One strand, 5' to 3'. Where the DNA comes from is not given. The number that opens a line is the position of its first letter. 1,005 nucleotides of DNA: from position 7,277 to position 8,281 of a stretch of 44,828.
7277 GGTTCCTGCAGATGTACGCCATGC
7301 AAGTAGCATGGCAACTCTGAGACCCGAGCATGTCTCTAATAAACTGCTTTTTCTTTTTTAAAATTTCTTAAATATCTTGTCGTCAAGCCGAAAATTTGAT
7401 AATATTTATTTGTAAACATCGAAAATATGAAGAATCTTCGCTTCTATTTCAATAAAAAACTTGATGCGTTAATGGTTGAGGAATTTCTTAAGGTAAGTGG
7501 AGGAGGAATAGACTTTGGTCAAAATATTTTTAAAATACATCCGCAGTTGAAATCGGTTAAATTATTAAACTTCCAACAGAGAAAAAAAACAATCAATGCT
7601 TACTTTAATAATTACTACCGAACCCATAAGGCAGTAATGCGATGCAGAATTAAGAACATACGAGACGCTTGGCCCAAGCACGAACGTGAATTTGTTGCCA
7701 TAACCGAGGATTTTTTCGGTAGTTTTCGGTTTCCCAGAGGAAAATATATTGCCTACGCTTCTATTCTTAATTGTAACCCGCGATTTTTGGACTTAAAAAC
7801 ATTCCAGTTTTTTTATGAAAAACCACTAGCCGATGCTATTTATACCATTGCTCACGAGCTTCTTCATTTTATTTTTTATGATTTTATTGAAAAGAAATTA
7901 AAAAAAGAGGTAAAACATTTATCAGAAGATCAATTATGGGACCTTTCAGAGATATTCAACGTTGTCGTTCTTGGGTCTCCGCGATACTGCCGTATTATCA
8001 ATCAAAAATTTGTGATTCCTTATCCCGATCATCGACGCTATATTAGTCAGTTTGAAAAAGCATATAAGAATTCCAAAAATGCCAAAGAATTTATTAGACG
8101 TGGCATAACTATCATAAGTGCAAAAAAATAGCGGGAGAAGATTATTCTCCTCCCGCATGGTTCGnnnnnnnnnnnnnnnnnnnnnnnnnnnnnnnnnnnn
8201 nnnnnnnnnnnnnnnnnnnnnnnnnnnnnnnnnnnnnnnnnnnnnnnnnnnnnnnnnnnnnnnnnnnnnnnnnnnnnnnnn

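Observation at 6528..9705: Untracked 47-aa six-cysteine peptide gene beside a radical SAM/SPASM enzyme and two HExxH proteins: candidate ranthipeptide-like RiPP locus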

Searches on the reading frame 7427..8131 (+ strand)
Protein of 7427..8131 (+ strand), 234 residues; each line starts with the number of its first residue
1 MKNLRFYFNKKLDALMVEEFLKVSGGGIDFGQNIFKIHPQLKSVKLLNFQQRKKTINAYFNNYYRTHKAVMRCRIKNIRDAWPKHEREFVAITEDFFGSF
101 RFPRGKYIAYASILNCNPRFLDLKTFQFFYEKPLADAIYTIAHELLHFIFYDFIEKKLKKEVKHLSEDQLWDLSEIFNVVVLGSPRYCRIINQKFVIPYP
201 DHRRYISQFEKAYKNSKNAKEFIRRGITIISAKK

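Call 6: search_protein_families(library=pfam, proteins=[window:7427-8131:+], max_evalue=0.01)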
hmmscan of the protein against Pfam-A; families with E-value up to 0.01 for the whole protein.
window:7427-8131:+ (234 aa): 1 family
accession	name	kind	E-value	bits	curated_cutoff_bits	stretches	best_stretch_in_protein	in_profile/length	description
PF11667.14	DUF3267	-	0.0047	17.7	27.1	1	138-164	3-29/108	Putative zincin peptidase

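Call 7: search_protein_families(library=ncbifam, proteins=[window:7427-8131:+], max_evalue=0.01)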
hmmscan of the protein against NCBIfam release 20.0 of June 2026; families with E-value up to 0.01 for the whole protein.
window:7427-8131:+ (234 aa): 0 families

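Call 22: find_homologous_proteins(query=window:7427-8131:+, max_evalue=0.001)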
Query window:7427-8131:+ (234 aa): 244 proteins with E <= 0.001 among 556 candidates; the best 120 are listed.
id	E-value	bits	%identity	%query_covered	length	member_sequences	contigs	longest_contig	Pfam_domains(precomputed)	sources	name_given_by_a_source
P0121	4.6e-154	529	100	100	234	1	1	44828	-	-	-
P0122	4.8e-129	447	85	100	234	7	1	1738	-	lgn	-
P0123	2.7e-117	408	76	100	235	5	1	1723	-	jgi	-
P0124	7.0e-114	397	74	100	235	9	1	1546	-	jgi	-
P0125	7.3e-113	394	74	100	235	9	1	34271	-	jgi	-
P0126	3.1e-112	392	76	100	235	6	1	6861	-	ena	-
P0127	2.3e-111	389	75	100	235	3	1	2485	-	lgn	-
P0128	4.3e-111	388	74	100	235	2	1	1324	-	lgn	-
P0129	8.8e-111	387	75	100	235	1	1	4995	-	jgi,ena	-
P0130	1.4e-110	386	72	100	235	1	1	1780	-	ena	-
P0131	3.2e-110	385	72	100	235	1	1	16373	-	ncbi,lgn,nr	ncbi:MAG: hypothetical protein Q8R26_03340 [bacterium]|nr:hypothetical protein [bacterium]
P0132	3.2e-110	385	73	100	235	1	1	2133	-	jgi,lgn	-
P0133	4.1e-110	385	72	100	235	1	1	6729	-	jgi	jgi:hypothetical protein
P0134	2.2e-109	382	74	100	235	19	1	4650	-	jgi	-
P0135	2.5e-109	382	73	100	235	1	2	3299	-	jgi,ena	-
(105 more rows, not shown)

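Call 32: predict_structure(alignment_id=A3)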
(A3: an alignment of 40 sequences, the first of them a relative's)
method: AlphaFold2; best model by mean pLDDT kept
length: 234 residues; sequences in the alignment: 40
mean_pLDDT: 94.0   pTM: 0.90
mean pLDDT of the five models: 94.0, 94.0, 92.8, 91.9, 85.6
residues with pLDDT >= 90: 198; 70-90: 33; 50-70: 2; < 50: 1
segments of 3 or more residues with pLDDT < 50: none
pLDDT, mean of each block of 10 residues (from residue 1): 87 91 86 93 91 95 97 97 95 97 92 88 92 97 97 98 95 98 98 97 96 98 97 74
secondary structure, 60 per line:
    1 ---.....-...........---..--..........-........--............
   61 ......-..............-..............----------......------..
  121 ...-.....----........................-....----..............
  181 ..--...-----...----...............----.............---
elements in order: E4-8 H10-20 H30-37 H39-46 H49-66 H68-81 H83-96 E107-112 E125-129 H134-157 H159-162 H167-182 H200-214 H219-231

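Call 35: fold_search(model_id=the predicted structure, library=pdb)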
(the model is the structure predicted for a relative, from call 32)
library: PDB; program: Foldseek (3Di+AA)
matches with E <= 10: 78; with E <= 0.001: 0
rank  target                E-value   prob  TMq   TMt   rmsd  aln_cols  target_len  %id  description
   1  3cia_B                6.9e-01  0.69  0.31  0.14   4.6       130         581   15  Crystal structure of cold-aminopeptidase from Colwellia psychrerythraea (released 2008-07-01)
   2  3cia_A                8.5e-01  0.57  0.31  0.14   6.5       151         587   14  Crystal structure of cold-aminopeptidase from Colwellia psychrerythraea (released 2008-07-01)
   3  3cia_D                1.2e+00  0.54  0.31  0.14   4.6       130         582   15  Crystal structure of cold-aminopeptidase from Colwellia psychrerythraea (released 2008-07-01)
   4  6ryf_A                1.4e+00  0.12  0.23  0.08  15.5       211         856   13  High-resolution crystal structure of ERAP1 in complex with 15mer phosphinic peptide (released 2019-12-18)
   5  6ydx_A                1.5e+00  0.11  0.22  0.08  15.9       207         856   11  Insulin-regulated aminopeptidase complexed with a macrocyclic peptidic inhibitor (released 2020-07-22)
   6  6ydx_B                1.5e+00  0.14  0.25  0.09  13.7       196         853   13  Insulin-regulated aminopeptidase complexed with a macrocyclic peptidic inhibitor (released 2020-07-22)
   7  8t41                  1.6e+00  0.13  0.23  0.08  16.1       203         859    9  Crystal structure of aminopeptidase N from Mycobacterium tuberculosis (released 2024-04-17)
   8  9gjn_A                1.8e+00  0.10  0.22  0.08  15.4       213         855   14  ERAP1 in complex with 1-[2-(3-oxo-3,4-dihydro-2H-1,4-benzothiazin-4-yl)acetamido]cyclohexane-1-carboxylic acid (released 2025-01-22)
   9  7z28_A                1.9e+00  0.12  0.23  0.08  15.3       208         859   13  High-resolution crystal structure of ERAP1 with bound bestatin analogue inhibitor (released 2022-07-27)
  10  3mdj_A                2.0e+00  0.16  0.28  0.10   9.4       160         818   14  ER Aminopeptidase, ERAP1, Bound to the Zinc Aminopeptidase Inhibitor, Bestatin (released 2011-03-30)
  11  9gke                  2.0e+00  0.10  0.22  0.08  15.5       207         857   13  ERAP1 in complex with 1-[2-(2-oxo-5-phenyl-2,3-dihydro-1,3-benzothiazol-3-yl)acetamido]cyclohexane-1-carboxylic acid (released 2025-01-22)
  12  6q4r_A                2.1e+00  0.09  0.22  0.08  15.4       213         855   14  High-resolution crystal structure of ERAP1 with bound phosphinic transition-state analogue inhibitor (released 2019-04-10)
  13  3qnf_C                2.3e+00  0.14  0.27  0.10  10.1       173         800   13  Crystal structure of the open state of human endoplasmic reticulum aminopeptidase 1 ERAP1 (released 2011-02-23)
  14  3qnf_A                2.3e+00  0.08  0.21  0.09  15.8       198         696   12  Crystal structure of the open state of human endoplasmic reticulum aminopeptidase 1 ERAP1 (released 2011-02-23)
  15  6d2s                  2.7e+00  0.08  0.21  0.18  13.6       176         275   12  Mycobacterium tuberculosis transcriptional regulator (released 2019-04-17)
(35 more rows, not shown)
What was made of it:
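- On Zincin/gluzincin metallopeptidase (for HExxH2): Best Foldseek E 0.69, TM about 0.3, to M1 aminopeptidases (call 35).
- Closest known: Gluzincin metallopeptidases used as RiPP leader peptidases. Same: M1-family enzymes, including EryP, dominate the (non-significant) fold-search list (call 35).
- Most of the top-ranked fold hits are gluzincin peptidases, including the lanthipeptide peptidase EryP (call 35).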

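Call 55: search_protein_representatives(alignment_id=A3)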
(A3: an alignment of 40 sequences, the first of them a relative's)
Query: 40 sequences, 235 profile positions. Proteins with E-value up to 0.001 (for the whole library): 716; up to 1e-10: 368; up to 1e-30: 94. The best 150 are listed.
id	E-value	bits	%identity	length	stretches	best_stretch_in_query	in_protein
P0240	3.2e-101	354.1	-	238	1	1-235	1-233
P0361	4.7e-88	311.0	-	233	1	1-186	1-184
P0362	5.6e-60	219.1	-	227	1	4-232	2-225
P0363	1.6e-59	217.5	-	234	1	3-215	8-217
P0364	4.1e-59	216.2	-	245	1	3-226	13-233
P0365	8.3e-59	215.2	-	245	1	3-231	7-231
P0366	7.4e-58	212.1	-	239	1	3-233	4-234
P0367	1.9e-56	207.5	-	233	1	4-233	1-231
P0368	7.7e-56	205.5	-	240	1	3-231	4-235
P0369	1.1e-54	201.7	-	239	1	3-226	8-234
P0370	1.7e-54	201.1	-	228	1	3-228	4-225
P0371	4.1e-54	199.9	-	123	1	124-234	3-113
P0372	4.7e-54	199.7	-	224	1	1-232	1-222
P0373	4.3e-53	196.5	-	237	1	3-229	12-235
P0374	1.6e-52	194.7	-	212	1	3-229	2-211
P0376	7.3e-52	192.5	-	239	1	3-233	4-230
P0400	1.3e-42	162.2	-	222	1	3-233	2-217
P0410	2.2e-40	155.0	-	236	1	3-232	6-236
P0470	5.7e-29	117.6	-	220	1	6-229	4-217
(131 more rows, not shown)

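Call 58: search_protein_families(library=pfam, alignment_id=A6, max_evalue=0.01)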
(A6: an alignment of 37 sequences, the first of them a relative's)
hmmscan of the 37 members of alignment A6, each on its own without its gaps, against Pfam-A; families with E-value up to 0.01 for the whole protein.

A. member 1, P0121 (234 aa): 1 family
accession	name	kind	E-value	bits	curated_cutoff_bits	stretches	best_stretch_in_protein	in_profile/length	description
PF11667.14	DUF3267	-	0.0047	17.7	27.1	1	138-164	3-29/108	Putative zincin peptidase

B. families by the number of members that match (of 37 scanned): 4 families
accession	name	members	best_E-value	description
PF11667.14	DUF3267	2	0.0034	Putative zincin peptidase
PF18958.6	DUF5700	1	0.0003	Putative zinc dependent peptidase (DUF5700)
PF13476.12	AAA_23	1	0.0013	AAA domain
PF19952.5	DUF6414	1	0.0023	Domain of unknown function (DUF6414)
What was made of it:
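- On Zincin/gluzincin metallopeptidase (for HExxH2): Pfam hits only DUF3267 and DUF5700, below cutoff (calls 6, 58).
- The weak Pfam hits are to putative zincin peptidases (calls 6, 58).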

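Call 59: search_protein_families(library=ncbifam, alignment_id=A6, max_evalue=0.01)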
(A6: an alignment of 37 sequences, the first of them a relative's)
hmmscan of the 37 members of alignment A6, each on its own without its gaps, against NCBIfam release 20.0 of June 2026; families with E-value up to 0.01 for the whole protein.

A. member 1, P0121 (234 aa): 0 families

B. families by the number of members that match (of 37 scanned): 4 families
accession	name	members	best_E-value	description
NF033917.0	antiphage_ZorA_4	1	0.0037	anti-phage ZorAB system protein ZorA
NF040693.1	recomb_GmtY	1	0.0049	gamma-mobile-trio recombinase GmtY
NF005833.0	PRK07737.1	1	0.0055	flagellar hook-associated protein 2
NF047515.1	SpiroCoCo_C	1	0.008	SpiroCoCo family coiled-coil protein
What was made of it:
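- On Zincin/gluzincin metallopeptidase (for HExxH2): No NCBIfam hit (call 59).
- No protease family model hits it above threshold (calls 58, 59).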

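Call 60: find_encoding_contigs(protein=P0400, flank=4000, max_places=2)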
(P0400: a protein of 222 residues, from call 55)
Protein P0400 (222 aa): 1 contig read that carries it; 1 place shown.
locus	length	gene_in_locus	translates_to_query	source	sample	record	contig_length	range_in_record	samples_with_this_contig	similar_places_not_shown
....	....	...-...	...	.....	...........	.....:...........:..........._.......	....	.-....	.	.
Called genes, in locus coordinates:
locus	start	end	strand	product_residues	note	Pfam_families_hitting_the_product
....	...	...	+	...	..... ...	-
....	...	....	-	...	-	?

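Call 61: find_encoding_contigs(protein=P0470, flank=4000, max_places=2)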
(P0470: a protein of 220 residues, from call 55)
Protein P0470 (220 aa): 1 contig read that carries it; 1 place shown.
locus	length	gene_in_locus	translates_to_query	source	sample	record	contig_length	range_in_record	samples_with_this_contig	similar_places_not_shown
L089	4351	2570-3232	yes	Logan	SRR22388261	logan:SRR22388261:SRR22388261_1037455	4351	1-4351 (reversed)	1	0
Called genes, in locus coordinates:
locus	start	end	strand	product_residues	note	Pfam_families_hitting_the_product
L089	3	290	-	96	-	?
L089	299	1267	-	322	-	PF00579:tRNA-synt_1b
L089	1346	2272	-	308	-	PF13354:Beta-lactamase2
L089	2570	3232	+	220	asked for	-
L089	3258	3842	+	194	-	-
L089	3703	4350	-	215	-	?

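Call 63: find_encoding_contigs(protein=P0362, flank=4000, max_places=2)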
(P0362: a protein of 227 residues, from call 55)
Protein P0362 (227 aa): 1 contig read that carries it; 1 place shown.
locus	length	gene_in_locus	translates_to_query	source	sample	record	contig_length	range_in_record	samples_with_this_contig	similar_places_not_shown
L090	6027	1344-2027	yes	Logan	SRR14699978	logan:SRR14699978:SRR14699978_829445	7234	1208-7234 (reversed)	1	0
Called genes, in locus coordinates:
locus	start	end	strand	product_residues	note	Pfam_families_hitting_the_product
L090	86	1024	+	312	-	PF01018:GTP1_OBG, PF03193:RsgA_GTPase (faint), PF01926:MMR_HSR1, PF02421:FeoB_N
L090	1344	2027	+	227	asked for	-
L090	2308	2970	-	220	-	PF23477:zf_Tbcl_2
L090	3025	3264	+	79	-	-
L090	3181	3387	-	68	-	PF00313:CSD, PF08206:OB_RNB (faint)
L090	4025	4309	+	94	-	PF00076:RRM_1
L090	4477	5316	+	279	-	-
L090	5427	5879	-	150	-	-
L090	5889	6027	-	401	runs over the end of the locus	-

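Call 64: find_encoding_contigs(protein=P0376, flank=4000, max_places=2)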
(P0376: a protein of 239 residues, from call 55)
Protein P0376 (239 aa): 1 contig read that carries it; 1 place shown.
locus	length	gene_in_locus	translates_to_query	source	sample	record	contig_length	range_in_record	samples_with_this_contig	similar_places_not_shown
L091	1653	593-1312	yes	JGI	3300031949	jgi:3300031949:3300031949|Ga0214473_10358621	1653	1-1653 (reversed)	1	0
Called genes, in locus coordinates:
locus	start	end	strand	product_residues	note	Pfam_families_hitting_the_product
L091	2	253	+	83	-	?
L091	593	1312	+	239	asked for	-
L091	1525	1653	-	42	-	?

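Call 65: find_encoding_contigs(protein=P0410, flank=4000, max_places=2)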
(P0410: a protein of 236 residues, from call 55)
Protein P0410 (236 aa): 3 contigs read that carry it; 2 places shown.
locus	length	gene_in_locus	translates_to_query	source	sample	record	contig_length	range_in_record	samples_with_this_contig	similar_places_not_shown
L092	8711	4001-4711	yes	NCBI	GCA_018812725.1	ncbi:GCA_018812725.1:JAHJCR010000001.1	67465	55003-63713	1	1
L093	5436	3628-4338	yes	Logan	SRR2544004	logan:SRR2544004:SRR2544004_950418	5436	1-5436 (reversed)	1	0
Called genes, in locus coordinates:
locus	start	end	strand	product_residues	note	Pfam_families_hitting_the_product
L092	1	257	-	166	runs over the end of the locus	-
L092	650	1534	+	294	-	PF04055:Radical_SAM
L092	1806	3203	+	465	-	PF04055:Radical_SAM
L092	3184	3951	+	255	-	PF01135:PCMT (weak), PF03848:TehB (weak), PF01209:Ubie_methyltran (weak), PF13489:Methyltransf_23 (weak), PF13847:Methyltransf_31, PF08241:Methyltransf_11, PF08242:Methyltransf_12, PF13649:Methyltransf_25, +1 more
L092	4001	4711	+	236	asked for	-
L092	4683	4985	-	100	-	-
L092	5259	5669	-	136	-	-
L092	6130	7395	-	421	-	PF13088:BNR_2 (weak), PF15892:BNR_4 (faint), PF15902:Sortilin-Vps10 (faint), PF24316:Tli3 (faint), PF21471:Reelin_subrepeat-B (faint), PF02012:BNR (faint), PF13088:BNR_2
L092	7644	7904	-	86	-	PF12840:HTH_20, PF01022:HTH_5, PF01047:MarR (weak), PF13412:HTH_24, PF13404:HTH_AsnC-type (weak)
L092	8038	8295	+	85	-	-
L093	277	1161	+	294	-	PF04055:Radical_SAM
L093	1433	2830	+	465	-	PF04055:Radical_SAM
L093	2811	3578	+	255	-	PF01135:PCMT (weak), PF03848:TehB (weak), PF01209:Ubie_methyltran (weak), PF13489:Methyltransf_23 (weak), PF13847:Methyltransf_31, PF08241:Methyltransf_11, PF08242:Methyltransf_12, PF13649:Methyltransf_25, +1 more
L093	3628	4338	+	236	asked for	-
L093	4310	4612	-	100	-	-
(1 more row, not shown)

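Call 86: search_protein_families(library=ncbifam, proteins=[L092:1779-3203:+], max_evalue=1e-30)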
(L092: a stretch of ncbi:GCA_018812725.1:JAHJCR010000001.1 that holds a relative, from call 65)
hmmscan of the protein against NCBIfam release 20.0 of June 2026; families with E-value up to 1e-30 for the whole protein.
L092:1779-3203:+ (474 aa): 7 families
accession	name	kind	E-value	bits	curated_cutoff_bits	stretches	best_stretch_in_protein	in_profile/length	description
TIGR04136.1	rSAM_FibroRumin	equivalog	2.9e-113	379.1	400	1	15-469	2-454/458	FibroRumin system radical SAM peptide maturase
NF047865.1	rSAM_PapB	equivalog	3.8e-45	154.6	340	1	110-444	2-325/330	PapB family radical SAM/SPASM ranthipeptide maturase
TIGR03906.1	quino_hemo_SAM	equivalog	9.5e-35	120.1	453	1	39-435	23-414/467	quinohemoprotein amine dehydrogenase maturation protein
TIGR03942.1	sulfatase_rSAM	equivalog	3.2e-34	118.6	349.45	1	118-454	8-343/363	anaerobic sulfatase maturase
NF041707.1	rSAM_YhhB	equivalog_domain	2.4e-33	115.6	445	0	114-268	5-154/369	cyclophane-forming radical SAM/SPASM peptide maturase YhhB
NF038107.1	rSAM_NF038107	equivalog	2.1e-32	112.5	600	1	74-441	48-406/444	Cys-every-fifth radical SAM/SPASM peptide maturase CefB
NF041298.1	rSAM_mat_DynA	equivalog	6.9e-31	107.5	450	0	118-454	8-339/356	dynobactin maturation radical SAM/SPASM protein DynA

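Call 89: search_dna_similar(query=window:7427-8131:+, collection=plasmids, mode=protein, max_evalue=0.001, max_rows=10)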
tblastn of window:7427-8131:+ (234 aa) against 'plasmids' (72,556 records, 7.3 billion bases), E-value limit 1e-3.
No match.
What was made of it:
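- Tried and rejected: HExxH2 in annotated plasmids: no match (call 89).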
